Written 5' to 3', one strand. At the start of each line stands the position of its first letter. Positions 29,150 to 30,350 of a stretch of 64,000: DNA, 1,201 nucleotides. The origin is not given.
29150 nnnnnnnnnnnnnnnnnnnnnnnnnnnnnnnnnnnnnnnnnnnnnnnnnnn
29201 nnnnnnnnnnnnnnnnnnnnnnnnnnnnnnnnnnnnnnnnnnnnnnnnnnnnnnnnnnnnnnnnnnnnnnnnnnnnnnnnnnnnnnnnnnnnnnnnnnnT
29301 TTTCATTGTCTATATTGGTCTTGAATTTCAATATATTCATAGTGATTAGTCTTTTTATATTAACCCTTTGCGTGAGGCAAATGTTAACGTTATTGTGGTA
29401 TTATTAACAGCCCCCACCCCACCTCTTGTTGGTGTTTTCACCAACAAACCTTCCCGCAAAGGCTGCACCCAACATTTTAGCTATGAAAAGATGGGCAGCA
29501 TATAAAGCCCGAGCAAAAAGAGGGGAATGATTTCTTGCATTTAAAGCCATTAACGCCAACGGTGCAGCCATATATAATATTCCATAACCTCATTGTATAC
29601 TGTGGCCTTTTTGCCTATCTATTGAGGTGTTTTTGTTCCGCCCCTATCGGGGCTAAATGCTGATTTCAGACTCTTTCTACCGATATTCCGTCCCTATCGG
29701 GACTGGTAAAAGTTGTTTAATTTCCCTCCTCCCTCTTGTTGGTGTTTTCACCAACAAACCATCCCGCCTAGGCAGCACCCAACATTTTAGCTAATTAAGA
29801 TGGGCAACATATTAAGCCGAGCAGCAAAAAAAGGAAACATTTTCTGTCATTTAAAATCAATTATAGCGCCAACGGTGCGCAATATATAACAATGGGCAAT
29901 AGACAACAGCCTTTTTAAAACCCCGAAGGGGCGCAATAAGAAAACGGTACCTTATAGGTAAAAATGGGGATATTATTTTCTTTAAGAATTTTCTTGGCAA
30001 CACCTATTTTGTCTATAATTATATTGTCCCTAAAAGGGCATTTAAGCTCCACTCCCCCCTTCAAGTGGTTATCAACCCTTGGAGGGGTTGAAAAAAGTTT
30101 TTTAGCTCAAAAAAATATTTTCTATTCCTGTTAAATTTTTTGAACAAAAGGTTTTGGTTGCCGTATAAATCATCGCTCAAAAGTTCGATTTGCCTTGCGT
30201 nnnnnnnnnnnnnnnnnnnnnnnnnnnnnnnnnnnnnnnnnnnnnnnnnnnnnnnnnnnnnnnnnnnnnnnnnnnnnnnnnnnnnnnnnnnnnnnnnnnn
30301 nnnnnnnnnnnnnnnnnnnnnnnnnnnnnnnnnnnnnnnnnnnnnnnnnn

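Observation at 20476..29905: Second repeat family built around the palindrome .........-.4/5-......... plus a G/C-run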

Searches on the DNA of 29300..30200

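Call 64: search_rna_families(source=window, start=29300, end=30200, threshold=evalue, max_evalue=1)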
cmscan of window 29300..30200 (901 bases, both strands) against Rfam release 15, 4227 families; matches with E-value up to 1: 0.
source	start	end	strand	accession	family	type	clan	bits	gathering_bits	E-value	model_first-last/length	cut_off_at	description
